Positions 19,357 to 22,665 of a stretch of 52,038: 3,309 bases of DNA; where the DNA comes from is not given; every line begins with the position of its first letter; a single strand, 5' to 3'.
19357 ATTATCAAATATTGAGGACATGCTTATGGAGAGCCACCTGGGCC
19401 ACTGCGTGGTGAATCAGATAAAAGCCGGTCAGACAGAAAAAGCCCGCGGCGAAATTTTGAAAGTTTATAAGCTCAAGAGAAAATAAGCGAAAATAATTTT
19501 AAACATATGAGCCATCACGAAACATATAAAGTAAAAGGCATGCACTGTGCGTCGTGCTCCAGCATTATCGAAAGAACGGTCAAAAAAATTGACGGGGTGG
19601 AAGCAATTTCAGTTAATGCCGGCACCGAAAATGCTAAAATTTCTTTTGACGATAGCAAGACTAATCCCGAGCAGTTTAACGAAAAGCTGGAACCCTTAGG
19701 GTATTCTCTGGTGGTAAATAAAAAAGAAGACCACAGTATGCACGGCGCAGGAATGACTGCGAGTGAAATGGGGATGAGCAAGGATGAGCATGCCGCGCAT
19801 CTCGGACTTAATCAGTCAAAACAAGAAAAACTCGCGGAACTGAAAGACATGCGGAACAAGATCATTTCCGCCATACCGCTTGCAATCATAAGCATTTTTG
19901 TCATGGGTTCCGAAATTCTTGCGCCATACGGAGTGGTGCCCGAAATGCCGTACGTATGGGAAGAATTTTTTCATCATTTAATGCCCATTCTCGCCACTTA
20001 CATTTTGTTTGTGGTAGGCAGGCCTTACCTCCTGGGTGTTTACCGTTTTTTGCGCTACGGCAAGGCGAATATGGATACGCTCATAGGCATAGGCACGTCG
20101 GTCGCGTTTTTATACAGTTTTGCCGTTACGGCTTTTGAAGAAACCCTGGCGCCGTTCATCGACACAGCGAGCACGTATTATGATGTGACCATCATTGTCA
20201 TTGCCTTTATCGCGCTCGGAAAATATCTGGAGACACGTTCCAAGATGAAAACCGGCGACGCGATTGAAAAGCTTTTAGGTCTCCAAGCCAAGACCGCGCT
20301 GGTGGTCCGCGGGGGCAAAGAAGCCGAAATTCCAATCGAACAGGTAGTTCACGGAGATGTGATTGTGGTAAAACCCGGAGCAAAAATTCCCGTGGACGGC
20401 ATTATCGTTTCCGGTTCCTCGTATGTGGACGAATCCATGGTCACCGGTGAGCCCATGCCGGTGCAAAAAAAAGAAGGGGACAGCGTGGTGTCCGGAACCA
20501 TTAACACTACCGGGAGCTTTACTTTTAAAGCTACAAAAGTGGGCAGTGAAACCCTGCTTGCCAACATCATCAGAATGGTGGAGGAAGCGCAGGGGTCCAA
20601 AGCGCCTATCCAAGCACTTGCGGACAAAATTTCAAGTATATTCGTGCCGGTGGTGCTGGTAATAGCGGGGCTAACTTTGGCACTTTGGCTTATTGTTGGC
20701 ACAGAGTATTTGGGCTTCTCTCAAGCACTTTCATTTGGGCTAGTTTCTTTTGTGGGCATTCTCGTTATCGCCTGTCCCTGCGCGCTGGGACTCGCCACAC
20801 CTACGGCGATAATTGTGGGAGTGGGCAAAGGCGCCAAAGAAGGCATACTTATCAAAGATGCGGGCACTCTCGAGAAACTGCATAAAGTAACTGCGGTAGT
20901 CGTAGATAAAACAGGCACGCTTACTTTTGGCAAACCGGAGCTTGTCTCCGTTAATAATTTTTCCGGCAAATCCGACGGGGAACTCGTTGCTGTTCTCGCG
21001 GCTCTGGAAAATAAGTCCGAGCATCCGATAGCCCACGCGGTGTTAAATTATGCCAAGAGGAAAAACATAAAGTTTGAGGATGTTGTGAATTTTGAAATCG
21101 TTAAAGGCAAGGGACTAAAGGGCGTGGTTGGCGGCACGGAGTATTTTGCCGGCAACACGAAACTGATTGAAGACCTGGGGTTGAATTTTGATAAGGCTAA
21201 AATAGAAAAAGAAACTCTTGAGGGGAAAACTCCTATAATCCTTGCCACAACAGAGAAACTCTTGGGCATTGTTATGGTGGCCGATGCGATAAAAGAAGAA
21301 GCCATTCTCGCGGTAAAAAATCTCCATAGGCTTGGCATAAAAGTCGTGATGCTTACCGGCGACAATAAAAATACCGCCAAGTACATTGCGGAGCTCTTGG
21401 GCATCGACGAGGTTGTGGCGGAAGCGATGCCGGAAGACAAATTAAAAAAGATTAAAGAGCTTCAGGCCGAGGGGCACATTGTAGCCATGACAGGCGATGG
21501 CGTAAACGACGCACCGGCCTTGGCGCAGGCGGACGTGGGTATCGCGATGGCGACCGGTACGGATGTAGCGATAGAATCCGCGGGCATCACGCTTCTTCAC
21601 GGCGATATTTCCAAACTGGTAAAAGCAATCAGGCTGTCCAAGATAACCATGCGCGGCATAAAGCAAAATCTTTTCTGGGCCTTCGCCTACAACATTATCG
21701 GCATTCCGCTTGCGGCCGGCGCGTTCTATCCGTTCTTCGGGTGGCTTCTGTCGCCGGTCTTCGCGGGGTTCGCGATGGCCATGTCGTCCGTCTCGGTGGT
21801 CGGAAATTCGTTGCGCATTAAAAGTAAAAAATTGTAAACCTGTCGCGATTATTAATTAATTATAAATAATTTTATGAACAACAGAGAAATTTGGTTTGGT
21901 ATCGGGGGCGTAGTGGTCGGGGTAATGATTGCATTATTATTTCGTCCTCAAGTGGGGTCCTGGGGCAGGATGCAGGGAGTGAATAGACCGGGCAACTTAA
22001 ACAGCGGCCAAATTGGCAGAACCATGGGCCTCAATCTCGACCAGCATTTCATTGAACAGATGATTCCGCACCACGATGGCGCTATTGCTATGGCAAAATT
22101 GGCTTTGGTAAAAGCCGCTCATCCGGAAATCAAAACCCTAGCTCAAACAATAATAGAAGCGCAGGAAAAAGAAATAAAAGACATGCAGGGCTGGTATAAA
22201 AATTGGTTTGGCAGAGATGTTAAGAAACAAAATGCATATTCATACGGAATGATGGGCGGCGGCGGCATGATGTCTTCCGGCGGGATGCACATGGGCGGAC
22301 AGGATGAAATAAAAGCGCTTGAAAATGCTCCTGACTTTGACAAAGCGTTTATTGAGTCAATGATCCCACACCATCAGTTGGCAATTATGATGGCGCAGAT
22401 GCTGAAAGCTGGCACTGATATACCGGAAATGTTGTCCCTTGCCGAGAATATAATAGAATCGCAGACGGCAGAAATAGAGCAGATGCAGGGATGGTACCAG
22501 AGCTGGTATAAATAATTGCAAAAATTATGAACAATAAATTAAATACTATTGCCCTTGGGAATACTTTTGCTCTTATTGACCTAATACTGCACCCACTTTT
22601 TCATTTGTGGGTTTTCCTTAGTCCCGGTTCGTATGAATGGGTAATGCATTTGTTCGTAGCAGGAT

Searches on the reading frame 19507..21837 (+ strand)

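Call 46: search_protein_families(library=pfam, proteins=[window:19507-21837:+], max_evalue=0.0001)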
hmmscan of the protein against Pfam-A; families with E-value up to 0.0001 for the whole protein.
window:19507-21837:+ (776 aa): 4 families
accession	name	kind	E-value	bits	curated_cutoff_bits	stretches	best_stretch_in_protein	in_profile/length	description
PF00122.25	E1-E2_ATPase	-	5.3e-61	205.7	28.1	1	259-444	2-180/181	E1-E2 ATPase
PF00702.32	Hydrolase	-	1.1e-35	124.2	26.4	1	462-676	2-191/191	haloacid dehalogenase-like hydrolase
PF00403.32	HMA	-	7.4e-16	58.7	24.8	1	6-66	1-61/62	Heavy-metal-associated domain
PF12710.13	HAD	-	1.7e-05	25.7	27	1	563-672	54-188/189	haloacid dehalogenase-like hydrolase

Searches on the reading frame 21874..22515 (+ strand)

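Call 46: search_protein_families(library=pfam, proteins=[window:21874-22515:+], max_evalue=0.0001)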
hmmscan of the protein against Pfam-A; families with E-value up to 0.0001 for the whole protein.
window:21874-22515:+ (213 aa): 2 families
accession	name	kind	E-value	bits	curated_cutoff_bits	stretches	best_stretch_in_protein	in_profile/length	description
PF03713.19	DUF305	-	4.4e-45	153.9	27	1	56-208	1-151/151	Domain of unknown function (DUF305)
PF13628.12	DUF4142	-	1.6e-10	41.8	27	0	56-105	3-52/138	Domain of unknown function (DUF4142)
